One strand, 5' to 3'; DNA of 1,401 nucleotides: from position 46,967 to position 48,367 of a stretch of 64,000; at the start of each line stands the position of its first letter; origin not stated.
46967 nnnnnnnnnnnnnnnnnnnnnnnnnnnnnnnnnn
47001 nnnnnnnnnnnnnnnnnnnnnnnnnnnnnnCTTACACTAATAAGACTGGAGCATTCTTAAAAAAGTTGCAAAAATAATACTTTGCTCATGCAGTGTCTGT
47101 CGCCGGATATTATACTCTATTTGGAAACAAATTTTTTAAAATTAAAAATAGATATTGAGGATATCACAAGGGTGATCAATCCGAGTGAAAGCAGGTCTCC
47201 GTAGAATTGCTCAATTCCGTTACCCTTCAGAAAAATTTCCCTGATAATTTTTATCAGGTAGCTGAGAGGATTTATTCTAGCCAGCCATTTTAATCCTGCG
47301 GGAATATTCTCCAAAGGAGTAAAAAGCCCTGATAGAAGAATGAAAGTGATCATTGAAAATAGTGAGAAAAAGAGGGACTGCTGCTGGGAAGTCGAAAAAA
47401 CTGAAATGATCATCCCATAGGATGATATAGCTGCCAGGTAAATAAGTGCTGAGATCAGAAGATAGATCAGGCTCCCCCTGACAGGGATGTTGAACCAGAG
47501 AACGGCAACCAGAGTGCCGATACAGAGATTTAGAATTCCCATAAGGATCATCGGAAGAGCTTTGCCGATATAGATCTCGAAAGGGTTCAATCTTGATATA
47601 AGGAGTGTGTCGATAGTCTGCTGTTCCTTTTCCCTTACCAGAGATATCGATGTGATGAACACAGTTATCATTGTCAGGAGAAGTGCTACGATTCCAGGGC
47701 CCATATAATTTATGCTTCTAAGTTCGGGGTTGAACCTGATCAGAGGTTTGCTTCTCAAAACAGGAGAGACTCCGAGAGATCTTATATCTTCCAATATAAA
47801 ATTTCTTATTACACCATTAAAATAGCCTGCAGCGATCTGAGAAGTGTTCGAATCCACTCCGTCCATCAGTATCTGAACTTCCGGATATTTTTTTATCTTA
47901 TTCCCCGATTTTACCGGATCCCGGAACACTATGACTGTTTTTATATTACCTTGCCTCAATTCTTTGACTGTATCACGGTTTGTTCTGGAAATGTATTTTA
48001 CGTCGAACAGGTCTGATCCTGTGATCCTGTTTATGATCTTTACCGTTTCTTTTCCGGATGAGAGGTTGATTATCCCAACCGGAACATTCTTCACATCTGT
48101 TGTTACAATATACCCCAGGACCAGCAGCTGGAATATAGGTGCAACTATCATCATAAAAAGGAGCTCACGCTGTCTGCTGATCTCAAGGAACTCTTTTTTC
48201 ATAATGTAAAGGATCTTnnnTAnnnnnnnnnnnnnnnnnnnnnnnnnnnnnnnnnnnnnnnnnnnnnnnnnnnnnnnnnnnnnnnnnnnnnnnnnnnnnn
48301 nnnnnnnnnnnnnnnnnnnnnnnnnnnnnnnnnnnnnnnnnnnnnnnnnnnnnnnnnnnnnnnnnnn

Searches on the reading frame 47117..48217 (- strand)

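Call 73: search_protein_families(library=pfam, proteins=[window:47117-48217:-], max_evalue=0.00001)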
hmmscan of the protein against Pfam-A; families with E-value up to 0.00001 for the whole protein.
window:47117-48217:- (366 aa): 3 families
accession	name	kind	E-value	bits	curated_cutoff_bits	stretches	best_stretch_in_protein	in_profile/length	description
PF12698.13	ABC2_membrane_3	-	1.3e-39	136.7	31.6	1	18-357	2-346/347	ABC-2 family transporter protein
PF01061.29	ABC2_membrane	-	8.5e-31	107.6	26.9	1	171-330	51-211/211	ABC-2 type transporter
PF12679.13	ABC2_membrane_2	-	5e-11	42.8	27.2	1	5-300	3-203/283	ABC-2 family transporter protein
